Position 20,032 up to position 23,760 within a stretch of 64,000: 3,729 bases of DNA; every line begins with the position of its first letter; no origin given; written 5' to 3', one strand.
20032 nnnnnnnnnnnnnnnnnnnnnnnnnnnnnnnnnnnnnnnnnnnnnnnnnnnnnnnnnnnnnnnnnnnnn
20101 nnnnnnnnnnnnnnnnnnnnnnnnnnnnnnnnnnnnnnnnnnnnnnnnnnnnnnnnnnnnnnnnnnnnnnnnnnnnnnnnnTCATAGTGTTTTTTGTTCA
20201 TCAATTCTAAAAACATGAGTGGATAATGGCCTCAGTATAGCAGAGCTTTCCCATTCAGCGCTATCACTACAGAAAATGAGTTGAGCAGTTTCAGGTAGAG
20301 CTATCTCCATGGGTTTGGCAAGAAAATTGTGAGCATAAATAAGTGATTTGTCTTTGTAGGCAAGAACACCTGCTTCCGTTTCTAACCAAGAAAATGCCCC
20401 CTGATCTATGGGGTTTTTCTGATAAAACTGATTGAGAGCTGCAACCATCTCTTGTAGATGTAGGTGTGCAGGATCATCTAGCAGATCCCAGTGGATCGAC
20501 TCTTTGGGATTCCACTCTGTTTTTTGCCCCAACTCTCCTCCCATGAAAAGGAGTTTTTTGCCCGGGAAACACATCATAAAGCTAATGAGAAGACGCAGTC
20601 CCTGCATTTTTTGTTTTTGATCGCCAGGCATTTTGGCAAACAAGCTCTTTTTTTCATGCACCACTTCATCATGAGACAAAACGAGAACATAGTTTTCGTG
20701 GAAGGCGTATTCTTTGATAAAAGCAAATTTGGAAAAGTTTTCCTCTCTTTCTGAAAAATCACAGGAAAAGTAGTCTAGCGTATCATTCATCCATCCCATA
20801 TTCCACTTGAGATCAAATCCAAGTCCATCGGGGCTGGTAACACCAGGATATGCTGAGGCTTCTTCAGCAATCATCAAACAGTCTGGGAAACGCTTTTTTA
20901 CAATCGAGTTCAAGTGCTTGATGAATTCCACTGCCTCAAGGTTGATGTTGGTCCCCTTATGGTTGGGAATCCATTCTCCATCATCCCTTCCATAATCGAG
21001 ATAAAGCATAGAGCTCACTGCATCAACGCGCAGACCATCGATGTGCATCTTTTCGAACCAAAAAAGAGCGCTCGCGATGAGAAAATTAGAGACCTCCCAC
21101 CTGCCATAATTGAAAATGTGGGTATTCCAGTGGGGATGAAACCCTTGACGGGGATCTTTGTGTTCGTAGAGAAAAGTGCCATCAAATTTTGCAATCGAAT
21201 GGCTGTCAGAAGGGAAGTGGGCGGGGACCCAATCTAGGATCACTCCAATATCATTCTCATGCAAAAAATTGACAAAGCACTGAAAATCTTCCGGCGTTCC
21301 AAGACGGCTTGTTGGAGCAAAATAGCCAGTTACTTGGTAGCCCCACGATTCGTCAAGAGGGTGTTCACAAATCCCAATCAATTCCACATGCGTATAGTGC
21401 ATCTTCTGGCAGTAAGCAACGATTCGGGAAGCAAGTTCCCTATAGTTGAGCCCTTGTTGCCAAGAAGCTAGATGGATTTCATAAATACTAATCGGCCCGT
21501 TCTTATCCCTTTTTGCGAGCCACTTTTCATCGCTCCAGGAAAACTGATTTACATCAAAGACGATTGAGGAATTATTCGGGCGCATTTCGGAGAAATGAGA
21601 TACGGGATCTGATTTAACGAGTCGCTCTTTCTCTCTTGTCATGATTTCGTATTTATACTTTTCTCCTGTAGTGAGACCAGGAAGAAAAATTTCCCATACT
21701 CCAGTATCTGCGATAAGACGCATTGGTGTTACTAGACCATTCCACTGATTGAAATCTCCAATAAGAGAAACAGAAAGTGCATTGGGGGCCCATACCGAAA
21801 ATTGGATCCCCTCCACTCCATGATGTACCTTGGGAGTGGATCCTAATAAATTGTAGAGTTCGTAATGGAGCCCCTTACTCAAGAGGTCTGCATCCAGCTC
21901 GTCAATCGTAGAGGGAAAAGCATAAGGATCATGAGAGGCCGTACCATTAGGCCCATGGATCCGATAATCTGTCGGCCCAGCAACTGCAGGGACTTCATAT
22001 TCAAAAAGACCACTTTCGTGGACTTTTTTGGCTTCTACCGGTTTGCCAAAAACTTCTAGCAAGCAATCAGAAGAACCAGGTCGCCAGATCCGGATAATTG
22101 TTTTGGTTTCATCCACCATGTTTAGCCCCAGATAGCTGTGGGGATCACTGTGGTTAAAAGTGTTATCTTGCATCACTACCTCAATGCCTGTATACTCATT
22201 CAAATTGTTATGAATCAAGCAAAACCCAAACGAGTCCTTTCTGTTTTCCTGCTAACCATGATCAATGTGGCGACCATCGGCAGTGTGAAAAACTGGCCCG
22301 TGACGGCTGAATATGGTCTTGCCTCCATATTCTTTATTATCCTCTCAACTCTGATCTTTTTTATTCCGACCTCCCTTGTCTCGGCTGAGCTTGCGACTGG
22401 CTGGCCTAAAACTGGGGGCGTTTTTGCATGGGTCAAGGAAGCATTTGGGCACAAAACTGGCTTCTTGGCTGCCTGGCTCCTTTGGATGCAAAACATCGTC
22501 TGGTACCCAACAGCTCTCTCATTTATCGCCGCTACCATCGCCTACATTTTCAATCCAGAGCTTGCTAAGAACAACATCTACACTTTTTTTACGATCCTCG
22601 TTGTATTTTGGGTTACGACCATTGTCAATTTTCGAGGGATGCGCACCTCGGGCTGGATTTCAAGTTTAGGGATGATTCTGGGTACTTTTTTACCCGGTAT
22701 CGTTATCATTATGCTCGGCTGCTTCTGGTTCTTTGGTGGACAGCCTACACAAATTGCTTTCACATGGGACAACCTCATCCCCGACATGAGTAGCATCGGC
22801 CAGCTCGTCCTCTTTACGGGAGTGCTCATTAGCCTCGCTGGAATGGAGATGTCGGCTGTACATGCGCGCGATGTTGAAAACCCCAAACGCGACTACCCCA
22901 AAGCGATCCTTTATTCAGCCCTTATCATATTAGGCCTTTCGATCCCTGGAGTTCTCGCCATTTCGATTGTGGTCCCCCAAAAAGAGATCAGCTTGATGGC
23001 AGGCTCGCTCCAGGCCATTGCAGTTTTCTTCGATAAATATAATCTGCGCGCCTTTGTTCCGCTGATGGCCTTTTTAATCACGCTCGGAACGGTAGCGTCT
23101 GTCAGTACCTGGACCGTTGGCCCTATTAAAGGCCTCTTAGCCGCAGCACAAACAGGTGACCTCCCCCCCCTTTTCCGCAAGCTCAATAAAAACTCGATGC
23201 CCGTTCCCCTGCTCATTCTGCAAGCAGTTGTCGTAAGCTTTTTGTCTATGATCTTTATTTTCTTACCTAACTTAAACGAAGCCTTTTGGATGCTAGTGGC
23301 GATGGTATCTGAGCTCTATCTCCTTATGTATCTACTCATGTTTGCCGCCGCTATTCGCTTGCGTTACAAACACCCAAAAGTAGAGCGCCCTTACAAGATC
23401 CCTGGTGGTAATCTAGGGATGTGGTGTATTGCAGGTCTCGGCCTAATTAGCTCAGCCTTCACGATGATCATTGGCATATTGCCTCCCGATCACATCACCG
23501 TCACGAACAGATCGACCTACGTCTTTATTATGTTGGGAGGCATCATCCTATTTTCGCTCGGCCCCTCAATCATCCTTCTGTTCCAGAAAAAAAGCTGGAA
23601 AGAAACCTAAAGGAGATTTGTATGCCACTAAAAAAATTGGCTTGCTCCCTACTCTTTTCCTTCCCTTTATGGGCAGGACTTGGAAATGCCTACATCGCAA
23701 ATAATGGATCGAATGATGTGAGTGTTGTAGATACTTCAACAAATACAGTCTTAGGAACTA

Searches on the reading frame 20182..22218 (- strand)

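Call 35: search_protein_families(library=ncbifam, proteins=[window:20182-22218:-], max_evalue=1e-10)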
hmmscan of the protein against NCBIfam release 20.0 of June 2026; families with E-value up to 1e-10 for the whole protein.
window:20182-22218:- (678 aa): 9 families
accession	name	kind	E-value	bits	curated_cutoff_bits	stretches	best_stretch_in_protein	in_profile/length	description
NF003811.1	PRK05402.1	equivalog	4.7e-225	748.8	741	1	109-634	2-553/619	1,4-alpha-glucan branching protein GlgB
NF008967.0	PRK12313.1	equivalog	1.4e-209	697.6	577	1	107-603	9-515/633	1,4-alpha-glucan branching protein GlgB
TIGR01515.1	branching_enzym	equivalog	1.4e-204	681.1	463.95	1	109-613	1-512/607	1,4-alpha-glucan branching enzyme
NF009221.0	PRK12568.1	equivalog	1.7e-184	614.9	1270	1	24-603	39-630/745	1,4-alpha-glucan branching enzyme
NF011294.0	PRK14706.1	equivalog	2.6e-181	604.1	1284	1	123-628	28-538/642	1,4-alpha-glucan branching enzyme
NF011293.0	PRK14705.1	equivalog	2.6e-176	588.4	2376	1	23-603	516-1111/1224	1,4-alpha-glucan branching enzyme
TIGR02402.1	trehalose_TreZ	equivalog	4.2e-41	140.8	538.8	1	139-404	2-250/545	malto-oligosyltrehalose trehalohydrolase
TIGR02104.1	pulA_typeI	equivalog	1.6e-14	53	504.5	0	138-400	21-320/605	type I pullulanase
TIGR02100.1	glgX_debranch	equivalog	1.4e-13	49.8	640.9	0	277-402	200-344/688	glycogen debranching protein GlgX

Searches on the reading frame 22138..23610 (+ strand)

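Call 35: search_protein_families(library=ncbifam, proteins=[window:22138-23610:+], max_evalue=1e-10)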
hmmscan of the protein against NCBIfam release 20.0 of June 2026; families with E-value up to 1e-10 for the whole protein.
window:22138-23610:+ (490 aa): 14 families
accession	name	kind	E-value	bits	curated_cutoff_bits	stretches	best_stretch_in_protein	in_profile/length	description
TIGR03813.2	Gln_GABA_anti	equivalog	2.5e-142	475.3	650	1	33-489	3-464/479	glutamine/gamma-aminobutyrate antiporter GadC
NF053662.1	Glu_GABA_anti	equivalog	1.1e-141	473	640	1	34-489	2-452/468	glutamate/gamma-aminobutyrate antiporter GadC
NF040513.1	antiport_TyrP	equivalog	2.3e-104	349.7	630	1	32-488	3-464/465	tyrosine-tyramine antiporter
TIGR00910.1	2A0307_GadC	equivalog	3.2e-87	293.3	673.5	1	29-484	8-468/511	glutamate/gamma-aminobutyrate antiporter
TIGR00905.1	2A0302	subfamily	5.9e-27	94.6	409.05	1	25-417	1-392/473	basic amino acid/polyamine antiporter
NF007938.0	PRK10655.1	equivalog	8.2e-24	84.6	409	1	31-411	8-376/438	putrescine-ornithine antiporter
NF011775.0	PRK15238.1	equivalog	1.2e-21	77.1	400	1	31-278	6-269/500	glutamate/gamma-aminobutyrate family transporter YjeM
TIGR04298.1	his_histam_anti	equivalog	1.4e-20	74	750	1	33-404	4-368/429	histidine-histamine antiporter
NF007929.0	PRK10644.1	equivalog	5e-20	71.6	574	1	38-415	17-382/445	arginine/agmatine antiporter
TIGR00908.1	2A0305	equivalog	2.1e-19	69.8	381.75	1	31-462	6-420/442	ethanolamine permease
TIGR00909.1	2A0306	subfamily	6.6e-18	64.8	556.8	1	31-470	2-425/429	amino acid transporter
NF008245.0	PRK11021.1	equivalog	2.3e-16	59.9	284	1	72-413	49-371/419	L-methionine/branched-chain amino acid transporter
TIGR00911.1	2A0308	subfamily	2.2e-14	52.8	701.8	1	57-475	78-473/505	L-type amino acid transporter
TIGR03810.1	arg_ornith_anti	equivalog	3.2e-12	45.9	591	1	55-413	30-382/468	arginine-ornithine antiporter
